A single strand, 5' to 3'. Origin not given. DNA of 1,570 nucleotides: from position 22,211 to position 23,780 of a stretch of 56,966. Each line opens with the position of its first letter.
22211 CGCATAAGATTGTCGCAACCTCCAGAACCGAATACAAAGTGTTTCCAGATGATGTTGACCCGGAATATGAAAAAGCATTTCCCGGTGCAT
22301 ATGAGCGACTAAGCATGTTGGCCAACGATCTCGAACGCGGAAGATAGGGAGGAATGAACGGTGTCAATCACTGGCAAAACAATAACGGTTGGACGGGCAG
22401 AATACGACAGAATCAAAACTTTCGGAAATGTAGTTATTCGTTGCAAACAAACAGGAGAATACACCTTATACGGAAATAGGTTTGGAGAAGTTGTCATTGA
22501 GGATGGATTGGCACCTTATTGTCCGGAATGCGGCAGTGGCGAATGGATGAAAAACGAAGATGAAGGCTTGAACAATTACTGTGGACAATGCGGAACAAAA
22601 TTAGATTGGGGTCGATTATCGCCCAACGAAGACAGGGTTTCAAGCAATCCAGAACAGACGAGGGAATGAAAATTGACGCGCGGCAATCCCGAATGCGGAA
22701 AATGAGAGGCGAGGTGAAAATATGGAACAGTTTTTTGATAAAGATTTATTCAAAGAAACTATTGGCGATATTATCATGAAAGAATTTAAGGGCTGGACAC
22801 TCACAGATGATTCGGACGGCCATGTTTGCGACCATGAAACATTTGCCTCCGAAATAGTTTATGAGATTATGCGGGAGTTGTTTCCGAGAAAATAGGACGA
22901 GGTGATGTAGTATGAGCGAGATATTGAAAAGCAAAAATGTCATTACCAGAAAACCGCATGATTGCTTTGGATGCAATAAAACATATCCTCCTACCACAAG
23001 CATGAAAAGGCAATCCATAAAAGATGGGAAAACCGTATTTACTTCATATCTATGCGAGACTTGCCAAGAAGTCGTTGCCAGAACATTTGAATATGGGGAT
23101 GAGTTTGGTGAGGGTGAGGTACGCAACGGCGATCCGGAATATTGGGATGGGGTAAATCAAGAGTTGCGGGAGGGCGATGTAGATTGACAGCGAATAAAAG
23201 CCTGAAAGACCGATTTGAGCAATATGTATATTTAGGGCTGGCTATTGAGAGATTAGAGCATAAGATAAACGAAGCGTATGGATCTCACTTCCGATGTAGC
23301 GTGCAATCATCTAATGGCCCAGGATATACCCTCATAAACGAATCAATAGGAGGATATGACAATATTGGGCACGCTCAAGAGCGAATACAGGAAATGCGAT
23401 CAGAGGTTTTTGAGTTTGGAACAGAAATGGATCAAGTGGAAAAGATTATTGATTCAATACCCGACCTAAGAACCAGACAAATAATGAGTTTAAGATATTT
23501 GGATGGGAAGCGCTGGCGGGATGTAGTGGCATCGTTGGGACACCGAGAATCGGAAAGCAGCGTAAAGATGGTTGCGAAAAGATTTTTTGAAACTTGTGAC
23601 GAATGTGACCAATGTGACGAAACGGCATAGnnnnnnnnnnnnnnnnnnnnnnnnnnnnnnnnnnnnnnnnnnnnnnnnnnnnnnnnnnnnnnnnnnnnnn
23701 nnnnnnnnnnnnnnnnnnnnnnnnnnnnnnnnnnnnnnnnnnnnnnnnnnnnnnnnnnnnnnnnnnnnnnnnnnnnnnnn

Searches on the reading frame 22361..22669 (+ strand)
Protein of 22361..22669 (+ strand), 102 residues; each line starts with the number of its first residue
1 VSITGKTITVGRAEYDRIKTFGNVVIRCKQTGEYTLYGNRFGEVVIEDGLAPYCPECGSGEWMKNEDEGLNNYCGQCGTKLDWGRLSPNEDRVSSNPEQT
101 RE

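Call 12: search_protein_families(library=pfam, proteins=[window:22361-22669:+], max_evalue=0.1)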
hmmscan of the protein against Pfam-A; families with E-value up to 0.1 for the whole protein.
window:22361-22669:+ (102 aa): 10 families
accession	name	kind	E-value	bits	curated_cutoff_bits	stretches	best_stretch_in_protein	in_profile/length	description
PF08271.17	Zn_Ribbon_TF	-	0.00015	21.7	29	1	53-82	2-30/43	TFIIB zinc-binding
PF09297.16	Zn_ribbon_NUD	-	0.00044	20.3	24.8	0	72-80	4-12/32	NADH pyrophosphatase zinc ribbon domain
PF01599.25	Ribosomal_S27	-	0.00046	20.4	22.3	1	52-79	18-43/44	Ribosomal protein S27a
PF14803.11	Zn_ribbon_Nudix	-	0.00093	19.5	25.6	0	72-85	1-14/34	Nudix N-terminal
PF09723.15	Zn_ribbon_8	-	0.014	15.8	34.4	0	41-61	15-36/41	Zinc ribbon domain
PF13240.11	Zn_Ribbon_1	-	0.019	15.2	25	0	72-81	14-23/23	zinc-ribbon domain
PF14354.12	Lar_restr_allev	-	0.034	14.8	28.6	1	54-79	6-33/58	Restriction alleviation protein Lar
PF24042.1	DUF7351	-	0.051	13.8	31.2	1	54-90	4-40/177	Domain of unknown function (DUF7351)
PF03119.21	DNA_ligase_ZBD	-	0.061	13.7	25.8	0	54-59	2-7/27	NAD-dependent DNA ligase C4 zinc finger domain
PF15731.11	MqsA_antitoxin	-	0.088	13.4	30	0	40-74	23-57/131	Antitoxin component of bacterial toxin-antitoxin system, MqsA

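Call 13: search_protein_families(library=phrogs, proteins=[window:22361-22669:+], max_evalue=0.1)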
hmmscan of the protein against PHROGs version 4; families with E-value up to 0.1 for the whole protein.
window:22361-22669:+ (102 aa): 7 families
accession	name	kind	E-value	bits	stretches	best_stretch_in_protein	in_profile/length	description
phrog_9188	-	unknown function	0.0023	19.1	1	44-82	31-65/70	-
phrog_10714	-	unknown function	0.0045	18.2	0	54-84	76-102/109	-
phrog_27132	-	unknown function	0.019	15.9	1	39-93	16-67/78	-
phrog_30685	-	unknown function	0.023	15.5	0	50-59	6-15/38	-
phrog_16351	-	DNA, RNA and nucleotide metabolism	0.034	15.6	1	54-89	66-95/97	DNA binding protein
phrog_14328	-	unknown function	0.034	15.2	1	43-85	71-113/141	-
phrog_30950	-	unknown function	0.063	14.5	1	30-80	33-81/92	-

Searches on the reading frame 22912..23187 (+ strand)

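Call 12: search_protein_families(library=pfam, proteins=[window:22912-23187:+], max_evalue=0.1)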
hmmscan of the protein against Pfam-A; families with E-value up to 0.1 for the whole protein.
window:22912-23187:+ (91 aa): 3 families
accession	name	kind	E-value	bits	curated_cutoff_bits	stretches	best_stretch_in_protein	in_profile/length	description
PF10764.14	Gin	-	0.0063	16.9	27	1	34-58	6-30/45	Inhibitor of sigma-G Gin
PF07975.18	C1_4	-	0.015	15.9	28.9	1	18-54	2-34/55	TFIIH C1-like domain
PF21272.3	FYVE_CARP1-2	-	0.054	14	27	1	12-53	11-39/42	E3 ubiquitin-protein ligase CARP1/2, FYVE/PHD zinc finger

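Call 13: search_protein_families(library=phrogs, proteins=[window:22912-23187:+], max_evalue=0.1)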
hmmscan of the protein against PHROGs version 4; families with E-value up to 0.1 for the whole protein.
window:22912-23187:+ (91 aa): 4 families
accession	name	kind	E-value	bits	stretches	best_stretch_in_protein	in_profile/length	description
phrog_16244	-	unknown function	1.9e-12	48.4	1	1-69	1-70/87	-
phrog_7314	-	unknown function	2.9e-05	25.2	1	4-67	3-66/134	-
phrog_19515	-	unknown function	9.2e-05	23.9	1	3-64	24-88/117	-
phrog_1305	-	DNA, RNA and nucleotide metabolism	0.00096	19.6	1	7-68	8-72/226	DNA binding protein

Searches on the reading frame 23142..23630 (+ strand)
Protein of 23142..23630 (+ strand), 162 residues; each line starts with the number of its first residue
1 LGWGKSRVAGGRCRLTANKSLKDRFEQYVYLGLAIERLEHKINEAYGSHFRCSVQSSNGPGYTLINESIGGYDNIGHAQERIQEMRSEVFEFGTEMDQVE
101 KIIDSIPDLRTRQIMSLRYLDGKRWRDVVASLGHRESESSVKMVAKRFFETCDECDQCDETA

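Call 12: search_protein_families(library=pfam, proteins=[window:23142-23630:+], max_evalue=0.1)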
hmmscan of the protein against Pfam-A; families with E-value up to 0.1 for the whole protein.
window:23142-23630:+ (162 aa): 0 families

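Call 13: search_protein_families(library=phrogs, proteins=[window:23142-23630:+], max_evalue=0.1)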
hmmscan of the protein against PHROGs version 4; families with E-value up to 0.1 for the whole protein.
window:23142-23630:+ (162 aa): 4 families
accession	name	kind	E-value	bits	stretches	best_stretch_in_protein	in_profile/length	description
phrog_36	-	transcription regulation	4.2e-12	47.1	1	18-155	53-186/220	transcriptional regulator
phrog_248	-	transcription regulation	0.00045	21.3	1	82-137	71-120/161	transcriptional activator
phrog_21810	-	unknown function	0.023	15.8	1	24-130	24-93/125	-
phrog_14311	-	unknown function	0.09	13.8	0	85-124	69-108/140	-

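Call 14: find_related_loci(query=window:23142-23630:+, collection=viral_contigs, flank=5000)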
Query window:23142-23630:+ (162 aa) in viral_contigs; peptide patterns used: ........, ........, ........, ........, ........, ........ (x = any residue, [..] = any of these).
7 stretches matched a pattern; 1 encode a relative of the query (tblastn E <= 1e-3); 1 distinct loci.
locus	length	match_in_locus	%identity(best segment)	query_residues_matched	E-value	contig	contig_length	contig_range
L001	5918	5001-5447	99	14-162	3e-101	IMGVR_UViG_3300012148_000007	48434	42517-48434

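Call 21: find_encoding_contigs(protein=window:23181-23630:+, flank=6000, max_places=10)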
Protein window:23181-23630:+ (149 aa): no gene with exactly this product is on record in the collection.

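Call 26: find_homologous_proteins(query=window:23184-23630:+, max_evalue=1e-10)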
Query window:23184-23630:+ (148 aa): 3 proteins with E <= 1e-10 among 10 candidates.
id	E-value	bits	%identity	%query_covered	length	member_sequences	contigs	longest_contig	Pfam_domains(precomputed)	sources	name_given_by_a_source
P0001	4.5e-94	330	100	100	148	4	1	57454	-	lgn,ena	-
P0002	2.3e-71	256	75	100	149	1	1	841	-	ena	-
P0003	4.2e-63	230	72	100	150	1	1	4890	-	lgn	-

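Call 27: find_encoding_contigs(protein=P0003, flank=6000, max_places=10)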
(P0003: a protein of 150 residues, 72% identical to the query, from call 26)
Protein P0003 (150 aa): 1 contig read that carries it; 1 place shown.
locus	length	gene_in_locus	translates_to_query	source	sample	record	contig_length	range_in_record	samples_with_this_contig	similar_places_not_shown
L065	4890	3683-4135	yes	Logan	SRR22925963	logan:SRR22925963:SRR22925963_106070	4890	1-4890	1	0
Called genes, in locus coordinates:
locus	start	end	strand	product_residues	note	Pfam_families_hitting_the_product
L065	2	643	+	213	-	?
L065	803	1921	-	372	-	PF12323:HTH_OrfB_IS605, PF01385:OrfB_IS605, PF07282:Cas12f1-like_TNB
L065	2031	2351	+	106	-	PF04448:DUF551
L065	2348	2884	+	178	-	-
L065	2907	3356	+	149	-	-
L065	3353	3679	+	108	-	-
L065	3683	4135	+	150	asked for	-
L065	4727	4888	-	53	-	?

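Call 28: find_encoding_contigs(protein=P0002, flank=6000, max_places=10)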
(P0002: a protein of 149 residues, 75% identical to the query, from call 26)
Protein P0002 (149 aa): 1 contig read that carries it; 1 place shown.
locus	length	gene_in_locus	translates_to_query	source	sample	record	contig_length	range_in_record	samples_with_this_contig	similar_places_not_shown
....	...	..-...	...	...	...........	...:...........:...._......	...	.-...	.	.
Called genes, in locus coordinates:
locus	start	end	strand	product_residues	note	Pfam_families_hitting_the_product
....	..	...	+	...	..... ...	-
